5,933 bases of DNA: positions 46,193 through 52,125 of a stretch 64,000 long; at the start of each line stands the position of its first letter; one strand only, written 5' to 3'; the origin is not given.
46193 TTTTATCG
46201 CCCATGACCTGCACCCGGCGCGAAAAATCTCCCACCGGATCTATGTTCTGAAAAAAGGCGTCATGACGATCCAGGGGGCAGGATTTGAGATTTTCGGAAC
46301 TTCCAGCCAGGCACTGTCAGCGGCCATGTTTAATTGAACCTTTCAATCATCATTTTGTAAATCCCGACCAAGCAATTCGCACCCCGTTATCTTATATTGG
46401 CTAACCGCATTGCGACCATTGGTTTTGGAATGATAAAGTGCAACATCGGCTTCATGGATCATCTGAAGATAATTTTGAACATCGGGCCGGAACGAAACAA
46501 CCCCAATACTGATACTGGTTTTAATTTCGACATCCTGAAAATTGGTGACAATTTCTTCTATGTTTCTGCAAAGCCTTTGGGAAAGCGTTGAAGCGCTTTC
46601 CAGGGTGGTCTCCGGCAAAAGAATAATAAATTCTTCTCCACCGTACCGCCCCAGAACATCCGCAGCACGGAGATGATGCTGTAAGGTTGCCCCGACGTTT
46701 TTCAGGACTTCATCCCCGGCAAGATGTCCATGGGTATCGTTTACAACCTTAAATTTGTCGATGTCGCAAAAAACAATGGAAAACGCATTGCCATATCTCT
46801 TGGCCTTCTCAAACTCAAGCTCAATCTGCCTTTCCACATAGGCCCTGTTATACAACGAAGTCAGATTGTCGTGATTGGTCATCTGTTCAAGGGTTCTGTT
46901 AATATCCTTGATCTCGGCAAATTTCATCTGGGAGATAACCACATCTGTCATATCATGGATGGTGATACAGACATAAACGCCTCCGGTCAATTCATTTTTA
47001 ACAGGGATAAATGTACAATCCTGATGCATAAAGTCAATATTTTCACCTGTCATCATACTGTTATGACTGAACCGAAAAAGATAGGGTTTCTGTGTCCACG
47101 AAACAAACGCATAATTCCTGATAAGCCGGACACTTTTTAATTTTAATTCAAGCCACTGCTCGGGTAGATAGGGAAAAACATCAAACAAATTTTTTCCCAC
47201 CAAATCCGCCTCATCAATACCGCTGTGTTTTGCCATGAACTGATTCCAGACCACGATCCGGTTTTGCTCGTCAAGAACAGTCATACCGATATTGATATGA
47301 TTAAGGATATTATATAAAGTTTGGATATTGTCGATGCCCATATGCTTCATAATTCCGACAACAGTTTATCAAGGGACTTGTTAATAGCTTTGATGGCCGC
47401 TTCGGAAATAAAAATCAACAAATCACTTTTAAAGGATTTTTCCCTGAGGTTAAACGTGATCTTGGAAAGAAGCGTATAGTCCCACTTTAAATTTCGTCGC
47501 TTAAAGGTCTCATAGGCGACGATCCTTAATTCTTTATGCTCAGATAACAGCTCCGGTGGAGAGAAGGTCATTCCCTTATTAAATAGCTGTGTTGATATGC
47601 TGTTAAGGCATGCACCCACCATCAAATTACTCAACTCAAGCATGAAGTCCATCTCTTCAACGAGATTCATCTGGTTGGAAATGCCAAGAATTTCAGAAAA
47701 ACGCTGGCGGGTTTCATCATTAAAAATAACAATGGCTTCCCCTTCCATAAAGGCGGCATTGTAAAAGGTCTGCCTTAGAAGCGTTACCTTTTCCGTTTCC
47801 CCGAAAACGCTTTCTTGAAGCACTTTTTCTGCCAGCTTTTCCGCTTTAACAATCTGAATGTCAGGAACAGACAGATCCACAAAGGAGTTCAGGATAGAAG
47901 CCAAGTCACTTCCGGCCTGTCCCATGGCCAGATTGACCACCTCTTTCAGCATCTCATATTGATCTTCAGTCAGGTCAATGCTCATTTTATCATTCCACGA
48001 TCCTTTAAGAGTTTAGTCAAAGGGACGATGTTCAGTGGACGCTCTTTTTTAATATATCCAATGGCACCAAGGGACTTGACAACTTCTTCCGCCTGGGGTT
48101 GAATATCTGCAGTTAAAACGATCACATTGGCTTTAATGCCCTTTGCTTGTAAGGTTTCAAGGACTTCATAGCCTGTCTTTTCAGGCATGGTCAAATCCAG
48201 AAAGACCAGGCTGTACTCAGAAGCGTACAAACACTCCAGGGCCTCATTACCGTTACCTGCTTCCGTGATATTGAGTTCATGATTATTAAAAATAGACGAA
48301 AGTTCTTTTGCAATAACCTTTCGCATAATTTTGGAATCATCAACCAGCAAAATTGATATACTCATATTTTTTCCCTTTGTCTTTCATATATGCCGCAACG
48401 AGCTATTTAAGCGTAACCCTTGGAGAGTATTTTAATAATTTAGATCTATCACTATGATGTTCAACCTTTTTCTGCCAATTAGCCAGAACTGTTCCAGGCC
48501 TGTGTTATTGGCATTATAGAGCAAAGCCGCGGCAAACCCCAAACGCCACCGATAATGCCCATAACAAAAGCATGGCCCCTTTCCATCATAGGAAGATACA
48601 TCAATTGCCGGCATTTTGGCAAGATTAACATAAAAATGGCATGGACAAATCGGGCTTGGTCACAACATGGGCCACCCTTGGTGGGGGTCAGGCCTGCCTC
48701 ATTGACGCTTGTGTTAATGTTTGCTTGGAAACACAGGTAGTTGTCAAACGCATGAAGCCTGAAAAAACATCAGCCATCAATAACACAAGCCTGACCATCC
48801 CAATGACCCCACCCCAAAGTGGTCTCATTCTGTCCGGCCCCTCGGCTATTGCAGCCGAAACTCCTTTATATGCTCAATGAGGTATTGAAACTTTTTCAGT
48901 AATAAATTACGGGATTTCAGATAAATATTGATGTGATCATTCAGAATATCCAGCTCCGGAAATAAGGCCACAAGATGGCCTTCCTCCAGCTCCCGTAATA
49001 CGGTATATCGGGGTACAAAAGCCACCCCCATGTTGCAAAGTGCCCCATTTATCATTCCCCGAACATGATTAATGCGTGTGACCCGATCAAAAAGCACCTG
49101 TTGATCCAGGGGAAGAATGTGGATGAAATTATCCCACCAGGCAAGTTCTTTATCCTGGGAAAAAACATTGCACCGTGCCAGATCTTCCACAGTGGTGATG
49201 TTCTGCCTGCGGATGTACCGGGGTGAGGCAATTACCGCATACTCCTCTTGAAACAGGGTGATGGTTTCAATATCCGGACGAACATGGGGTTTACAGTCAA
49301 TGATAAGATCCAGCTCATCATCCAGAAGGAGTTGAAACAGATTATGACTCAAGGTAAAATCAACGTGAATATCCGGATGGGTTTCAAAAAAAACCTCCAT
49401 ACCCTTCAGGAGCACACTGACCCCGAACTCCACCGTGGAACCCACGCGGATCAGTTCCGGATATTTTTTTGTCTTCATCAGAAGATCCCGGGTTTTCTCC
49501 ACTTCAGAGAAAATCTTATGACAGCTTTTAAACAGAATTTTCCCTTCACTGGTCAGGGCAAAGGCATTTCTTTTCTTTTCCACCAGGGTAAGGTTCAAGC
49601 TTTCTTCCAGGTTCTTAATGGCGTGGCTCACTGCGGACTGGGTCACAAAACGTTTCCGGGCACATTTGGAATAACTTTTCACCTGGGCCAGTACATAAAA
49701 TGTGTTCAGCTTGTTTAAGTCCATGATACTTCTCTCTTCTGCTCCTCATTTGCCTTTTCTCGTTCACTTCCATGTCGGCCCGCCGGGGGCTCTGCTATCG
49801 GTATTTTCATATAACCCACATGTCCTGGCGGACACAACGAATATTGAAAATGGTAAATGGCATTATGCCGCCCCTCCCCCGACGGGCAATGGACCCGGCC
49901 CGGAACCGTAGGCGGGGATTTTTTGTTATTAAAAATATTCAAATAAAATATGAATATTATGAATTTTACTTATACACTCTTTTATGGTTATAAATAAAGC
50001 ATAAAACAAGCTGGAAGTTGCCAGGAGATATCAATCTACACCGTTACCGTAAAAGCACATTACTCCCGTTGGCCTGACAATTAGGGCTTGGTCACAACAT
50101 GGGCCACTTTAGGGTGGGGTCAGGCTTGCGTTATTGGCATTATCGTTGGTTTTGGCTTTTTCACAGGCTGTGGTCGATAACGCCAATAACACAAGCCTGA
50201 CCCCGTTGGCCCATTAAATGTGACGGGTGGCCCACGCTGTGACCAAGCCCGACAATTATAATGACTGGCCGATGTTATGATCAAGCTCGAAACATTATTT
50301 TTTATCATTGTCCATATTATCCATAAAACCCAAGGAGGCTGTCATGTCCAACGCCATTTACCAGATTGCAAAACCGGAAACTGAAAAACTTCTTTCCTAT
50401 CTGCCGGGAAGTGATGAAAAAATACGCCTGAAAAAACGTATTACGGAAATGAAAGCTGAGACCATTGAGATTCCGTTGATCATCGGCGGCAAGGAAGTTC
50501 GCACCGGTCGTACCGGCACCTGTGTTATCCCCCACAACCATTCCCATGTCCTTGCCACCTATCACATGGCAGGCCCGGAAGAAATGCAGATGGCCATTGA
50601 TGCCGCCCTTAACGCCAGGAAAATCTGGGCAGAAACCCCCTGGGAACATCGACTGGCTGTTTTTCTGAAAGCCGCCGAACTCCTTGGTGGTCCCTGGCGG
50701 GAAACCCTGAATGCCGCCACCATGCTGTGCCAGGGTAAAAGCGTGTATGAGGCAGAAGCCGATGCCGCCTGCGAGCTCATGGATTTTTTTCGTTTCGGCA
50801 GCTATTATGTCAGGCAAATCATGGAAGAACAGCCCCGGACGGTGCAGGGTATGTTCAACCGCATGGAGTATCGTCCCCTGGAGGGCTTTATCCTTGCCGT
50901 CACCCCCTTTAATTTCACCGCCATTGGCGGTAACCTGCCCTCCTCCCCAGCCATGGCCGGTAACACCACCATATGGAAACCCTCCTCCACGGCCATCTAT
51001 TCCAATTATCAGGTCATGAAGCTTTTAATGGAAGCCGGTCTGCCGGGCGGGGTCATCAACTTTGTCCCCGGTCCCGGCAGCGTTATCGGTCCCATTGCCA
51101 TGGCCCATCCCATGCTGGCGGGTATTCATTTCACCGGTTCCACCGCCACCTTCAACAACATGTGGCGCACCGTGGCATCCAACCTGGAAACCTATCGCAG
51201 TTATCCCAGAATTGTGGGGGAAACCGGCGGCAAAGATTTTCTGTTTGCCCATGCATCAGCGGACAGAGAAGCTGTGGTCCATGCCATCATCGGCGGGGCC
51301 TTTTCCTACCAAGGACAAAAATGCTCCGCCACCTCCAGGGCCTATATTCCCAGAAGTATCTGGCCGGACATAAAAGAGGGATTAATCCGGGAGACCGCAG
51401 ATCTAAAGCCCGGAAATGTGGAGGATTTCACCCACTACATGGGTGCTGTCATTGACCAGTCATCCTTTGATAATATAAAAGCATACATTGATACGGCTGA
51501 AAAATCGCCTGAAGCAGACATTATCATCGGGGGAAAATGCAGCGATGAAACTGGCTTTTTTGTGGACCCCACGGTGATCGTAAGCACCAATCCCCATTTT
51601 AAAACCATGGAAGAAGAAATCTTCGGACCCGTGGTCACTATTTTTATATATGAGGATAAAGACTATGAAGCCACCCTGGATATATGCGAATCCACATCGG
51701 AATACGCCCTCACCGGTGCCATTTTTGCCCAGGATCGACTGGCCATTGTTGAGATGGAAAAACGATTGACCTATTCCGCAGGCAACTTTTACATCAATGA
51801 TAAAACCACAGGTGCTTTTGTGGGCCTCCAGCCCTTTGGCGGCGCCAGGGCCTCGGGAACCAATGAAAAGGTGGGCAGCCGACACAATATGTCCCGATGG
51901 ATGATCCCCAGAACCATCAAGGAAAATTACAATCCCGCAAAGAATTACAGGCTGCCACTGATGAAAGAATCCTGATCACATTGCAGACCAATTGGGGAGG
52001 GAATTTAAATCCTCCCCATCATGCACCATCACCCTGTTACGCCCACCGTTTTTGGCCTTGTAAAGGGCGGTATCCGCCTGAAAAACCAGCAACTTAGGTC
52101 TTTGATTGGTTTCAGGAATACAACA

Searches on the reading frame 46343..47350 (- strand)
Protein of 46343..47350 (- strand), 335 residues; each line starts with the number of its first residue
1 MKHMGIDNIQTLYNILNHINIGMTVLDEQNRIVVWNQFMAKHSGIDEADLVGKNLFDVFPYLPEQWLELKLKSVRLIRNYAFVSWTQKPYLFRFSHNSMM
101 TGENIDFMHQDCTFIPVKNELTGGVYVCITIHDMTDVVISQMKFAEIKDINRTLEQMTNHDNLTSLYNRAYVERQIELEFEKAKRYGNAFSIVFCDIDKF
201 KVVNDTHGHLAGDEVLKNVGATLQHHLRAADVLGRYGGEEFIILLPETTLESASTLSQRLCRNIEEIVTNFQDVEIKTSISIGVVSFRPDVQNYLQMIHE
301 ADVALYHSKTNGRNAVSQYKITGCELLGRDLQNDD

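Call 32: search_protein_families(library=pfam, proteins=[window:46343-47350:-], max_evalue=0.00001)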
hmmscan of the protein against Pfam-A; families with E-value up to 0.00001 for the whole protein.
window:46343-47350:- (335 aa): 4 families
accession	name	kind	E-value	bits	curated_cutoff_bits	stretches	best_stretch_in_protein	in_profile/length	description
PF00990.26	GGDEF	-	1e-47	162.4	23.8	1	159-314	2-160/161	Diguanylate cyclase, GGDEF domain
PF00989.32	PAS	-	1.5e-08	35.1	22.6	1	13-61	4-52/113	PAS fold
PF13426.13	PAS_9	-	9e-07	29.6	27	1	22-136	3-103/103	PAS domain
PF13188.13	PAS_8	-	1.3e-06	28.6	21.8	0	12-68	3-59/65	PAS domain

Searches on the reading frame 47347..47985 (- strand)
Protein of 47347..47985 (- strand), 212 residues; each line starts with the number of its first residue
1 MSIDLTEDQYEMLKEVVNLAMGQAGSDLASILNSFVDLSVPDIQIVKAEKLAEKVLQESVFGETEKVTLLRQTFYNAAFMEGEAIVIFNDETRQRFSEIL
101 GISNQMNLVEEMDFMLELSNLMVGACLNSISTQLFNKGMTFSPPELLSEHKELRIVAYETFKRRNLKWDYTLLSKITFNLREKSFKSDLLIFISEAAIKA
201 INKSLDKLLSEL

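Call 32: search_protein_families(library=pfam, proteins=[window:47347-47985:-], max_evalue=0.00001)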
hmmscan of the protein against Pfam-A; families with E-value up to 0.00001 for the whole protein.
window:47347-47985:- (212 aa): 1 family
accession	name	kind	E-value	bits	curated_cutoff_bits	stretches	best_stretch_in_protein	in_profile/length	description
PF13690.11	CheX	-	8.6e-06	26.2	27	0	81-150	12-76/94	Chemotaxis phosphatase CheX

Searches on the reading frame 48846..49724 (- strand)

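Call 32: search_protein_families(library=pfam, proteins=[window:48846-49724:-], max_evalue=0.00001)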
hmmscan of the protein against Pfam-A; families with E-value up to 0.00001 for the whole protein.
window:48846-49724:- (292 aa): 2 families
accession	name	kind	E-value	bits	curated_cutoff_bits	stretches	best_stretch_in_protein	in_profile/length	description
PF03466.25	LysR_substrate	-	1.7e-27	96.6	28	1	92-288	8-206/209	LysR substrate binding domain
PF00126.33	HTH_1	-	7.2e-15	55.1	26.6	1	3-62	1-60/60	Bacterial regulatory helix-turn-helix protein, lysR family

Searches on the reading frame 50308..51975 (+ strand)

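Call 32: search_protein_families(library=pfam, proteins=[window:50308-51975:+], max_evalue=0.00001)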
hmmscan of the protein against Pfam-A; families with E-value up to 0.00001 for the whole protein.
window:50308-51975:+ (555 aa): 1 family
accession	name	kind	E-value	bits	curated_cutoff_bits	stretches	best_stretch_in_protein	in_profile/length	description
PF00171.27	Aldedh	-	1.3e-96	324.4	23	1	72-534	11-458/461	Aldehyde dehydrogenase family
